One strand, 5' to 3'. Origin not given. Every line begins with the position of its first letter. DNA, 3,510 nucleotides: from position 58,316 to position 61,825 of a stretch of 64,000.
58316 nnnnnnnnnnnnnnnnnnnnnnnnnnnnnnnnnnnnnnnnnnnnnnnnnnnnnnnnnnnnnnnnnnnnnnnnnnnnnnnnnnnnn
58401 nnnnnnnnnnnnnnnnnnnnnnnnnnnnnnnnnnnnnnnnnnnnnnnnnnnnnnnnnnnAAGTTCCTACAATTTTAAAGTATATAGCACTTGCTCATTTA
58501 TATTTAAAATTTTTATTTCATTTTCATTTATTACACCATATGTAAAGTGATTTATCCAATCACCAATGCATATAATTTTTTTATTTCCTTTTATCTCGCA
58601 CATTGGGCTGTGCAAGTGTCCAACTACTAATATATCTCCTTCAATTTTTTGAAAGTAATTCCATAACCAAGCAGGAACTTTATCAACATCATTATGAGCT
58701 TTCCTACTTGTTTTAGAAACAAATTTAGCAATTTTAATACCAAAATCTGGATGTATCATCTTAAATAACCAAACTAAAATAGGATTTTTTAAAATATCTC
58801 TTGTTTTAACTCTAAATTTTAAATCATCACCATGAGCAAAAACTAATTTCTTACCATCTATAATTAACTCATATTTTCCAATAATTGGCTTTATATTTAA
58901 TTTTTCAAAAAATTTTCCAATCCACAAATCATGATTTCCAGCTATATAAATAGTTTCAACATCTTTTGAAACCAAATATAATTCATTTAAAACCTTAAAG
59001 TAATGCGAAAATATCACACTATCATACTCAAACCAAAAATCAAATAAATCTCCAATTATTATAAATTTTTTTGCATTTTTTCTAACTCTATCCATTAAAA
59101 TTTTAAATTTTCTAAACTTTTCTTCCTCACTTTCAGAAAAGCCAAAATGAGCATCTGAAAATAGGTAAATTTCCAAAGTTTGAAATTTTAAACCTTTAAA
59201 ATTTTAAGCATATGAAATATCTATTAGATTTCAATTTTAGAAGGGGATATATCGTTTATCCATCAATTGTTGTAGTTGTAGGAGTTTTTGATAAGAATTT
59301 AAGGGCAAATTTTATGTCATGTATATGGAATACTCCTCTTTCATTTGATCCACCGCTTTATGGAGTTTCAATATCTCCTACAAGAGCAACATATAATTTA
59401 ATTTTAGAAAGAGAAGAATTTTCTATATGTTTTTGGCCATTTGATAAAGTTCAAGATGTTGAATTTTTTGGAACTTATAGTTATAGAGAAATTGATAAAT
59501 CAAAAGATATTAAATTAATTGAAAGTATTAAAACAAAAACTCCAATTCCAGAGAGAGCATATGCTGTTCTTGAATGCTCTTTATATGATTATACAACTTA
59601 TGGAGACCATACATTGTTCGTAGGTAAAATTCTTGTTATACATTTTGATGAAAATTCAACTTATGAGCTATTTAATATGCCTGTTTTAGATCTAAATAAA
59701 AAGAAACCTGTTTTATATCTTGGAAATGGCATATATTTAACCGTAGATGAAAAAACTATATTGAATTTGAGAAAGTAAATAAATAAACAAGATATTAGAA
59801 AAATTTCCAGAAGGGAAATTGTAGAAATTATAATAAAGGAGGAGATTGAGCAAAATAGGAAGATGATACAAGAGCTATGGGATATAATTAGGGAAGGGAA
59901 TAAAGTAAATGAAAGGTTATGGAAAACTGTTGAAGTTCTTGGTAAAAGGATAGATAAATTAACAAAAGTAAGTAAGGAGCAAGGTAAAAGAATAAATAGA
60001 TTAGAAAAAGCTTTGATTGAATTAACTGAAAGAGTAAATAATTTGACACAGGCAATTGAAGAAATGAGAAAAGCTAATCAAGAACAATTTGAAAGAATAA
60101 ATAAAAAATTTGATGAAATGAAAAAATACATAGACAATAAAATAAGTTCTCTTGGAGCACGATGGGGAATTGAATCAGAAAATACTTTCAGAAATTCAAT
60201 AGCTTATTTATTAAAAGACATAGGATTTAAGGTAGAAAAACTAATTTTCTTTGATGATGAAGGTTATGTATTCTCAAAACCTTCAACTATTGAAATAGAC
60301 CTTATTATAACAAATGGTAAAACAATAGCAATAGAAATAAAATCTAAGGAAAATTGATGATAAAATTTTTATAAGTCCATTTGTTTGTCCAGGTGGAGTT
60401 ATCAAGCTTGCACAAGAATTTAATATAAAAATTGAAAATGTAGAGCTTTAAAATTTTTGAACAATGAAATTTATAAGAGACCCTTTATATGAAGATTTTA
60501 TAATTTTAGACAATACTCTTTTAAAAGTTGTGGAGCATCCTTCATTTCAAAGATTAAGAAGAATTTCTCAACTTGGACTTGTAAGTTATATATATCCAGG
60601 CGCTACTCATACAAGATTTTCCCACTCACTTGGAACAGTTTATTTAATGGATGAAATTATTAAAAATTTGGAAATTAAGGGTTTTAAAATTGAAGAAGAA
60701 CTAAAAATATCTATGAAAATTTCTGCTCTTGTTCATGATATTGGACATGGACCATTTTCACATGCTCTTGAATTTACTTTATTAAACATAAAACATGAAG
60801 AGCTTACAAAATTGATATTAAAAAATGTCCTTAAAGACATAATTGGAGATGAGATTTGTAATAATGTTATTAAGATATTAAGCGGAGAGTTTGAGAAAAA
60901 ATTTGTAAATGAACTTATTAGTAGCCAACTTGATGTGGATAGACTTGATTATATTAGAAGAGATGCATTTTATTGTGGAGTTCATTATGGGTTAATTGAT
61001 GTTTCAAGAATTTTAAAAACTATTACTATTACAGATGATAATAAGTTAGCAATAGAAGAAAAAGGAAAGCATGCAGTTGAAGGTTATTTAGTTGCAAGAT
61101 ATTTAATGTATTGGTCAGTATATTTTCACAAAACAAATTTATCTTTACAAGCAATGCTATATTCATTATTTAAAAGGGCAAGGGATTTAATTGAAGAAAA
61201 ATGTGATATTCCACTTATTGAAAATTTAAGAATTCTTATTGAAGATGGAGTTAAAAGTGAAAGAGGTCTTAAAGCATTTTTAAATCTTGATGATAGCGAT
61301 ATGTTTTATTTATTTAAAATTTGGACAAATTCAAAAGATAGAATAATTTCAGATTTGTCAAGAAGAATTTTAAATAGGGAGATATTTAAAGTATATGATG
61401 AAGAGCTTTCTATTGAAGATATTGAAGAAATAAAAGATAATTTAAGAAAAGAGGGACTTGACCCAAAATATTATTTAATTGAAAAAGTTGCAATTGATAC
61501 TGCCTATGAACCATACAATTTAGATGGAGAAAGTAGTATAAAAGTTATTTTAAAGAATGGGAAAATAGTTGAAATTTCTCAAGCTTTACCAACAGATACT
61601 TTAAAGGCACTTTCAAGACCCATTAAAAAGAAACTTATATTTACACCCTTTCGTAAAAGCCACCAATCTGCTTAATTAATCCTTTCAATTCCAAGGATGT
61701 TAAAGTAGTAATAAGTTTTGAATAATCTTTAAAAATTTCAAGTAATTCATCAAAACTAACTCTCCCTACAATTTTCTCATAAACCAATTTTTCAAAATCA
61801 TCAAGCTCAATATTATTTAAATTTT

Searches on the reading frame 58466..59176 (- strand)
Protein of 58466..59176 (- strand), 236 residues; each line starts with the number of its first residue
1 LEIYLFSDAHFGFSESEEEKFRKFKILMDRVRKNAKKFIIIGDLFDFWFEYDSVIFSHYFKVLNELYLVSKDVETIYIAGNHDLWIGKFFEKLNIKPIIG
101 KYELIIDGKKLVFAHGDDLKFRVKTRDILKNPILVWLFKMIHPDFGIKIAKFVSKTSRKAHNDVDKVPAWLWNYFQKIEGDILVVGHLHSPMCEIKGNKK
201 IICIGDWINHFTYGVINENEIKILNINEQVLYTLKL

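Call 44: search_protein_families(library=pfam, proteins=[window:58466-59176:-], max_evalue=0.0001)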
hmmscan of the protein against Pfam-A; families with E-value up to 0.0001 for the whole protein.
window:58466-59176:- (236 aa): 2 families
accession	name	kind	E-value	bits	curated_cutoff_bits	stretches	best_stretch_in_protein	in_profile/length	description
PF00149.33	Metallophos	-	2.8e-10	41.4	21.5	1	1-191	1-191/191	Calcineurin-like phosphoesterase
PF12850.12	Metallophos_2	-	3.1e-07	31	27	0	1-124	1-97/154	Calcineurin-like phosphoesterase superfamily domain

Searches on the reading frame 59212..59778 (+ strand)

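Call 44: search_protein_families(library=pfam, proteins=[window:59212-59778:+], max_evalue=0.0001)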
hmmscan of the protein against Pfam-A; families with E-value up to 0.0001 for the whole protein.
window:59212-59778:+ (188 aa): 1 family
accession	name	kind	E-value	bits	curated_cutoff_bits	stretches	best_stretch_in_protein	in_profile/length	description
PF01613.24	Flavin_Reduct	-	1e-29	104.1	27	1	16-152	4-140/153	Flavin reductase like domain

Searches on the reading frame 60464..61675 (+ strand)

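Call 30: search_protein_families(library=pfam, proteins=[window:60464-61675:+], max_evalue=0.00001)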
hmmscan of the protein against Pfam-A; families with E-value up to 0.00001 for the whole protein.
window:60464-61675:+ (403 aa): 2 families
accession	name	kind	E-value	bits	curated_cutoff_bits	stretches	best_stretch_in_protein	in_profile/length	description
PF19276.4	HD_assoc_2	-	1.1e-12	48.3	23.1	1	178-235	1-57/222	HD associated region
PF01966.28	HD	-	2.6e-09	37.8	22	1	51-165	1-114/116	HD domain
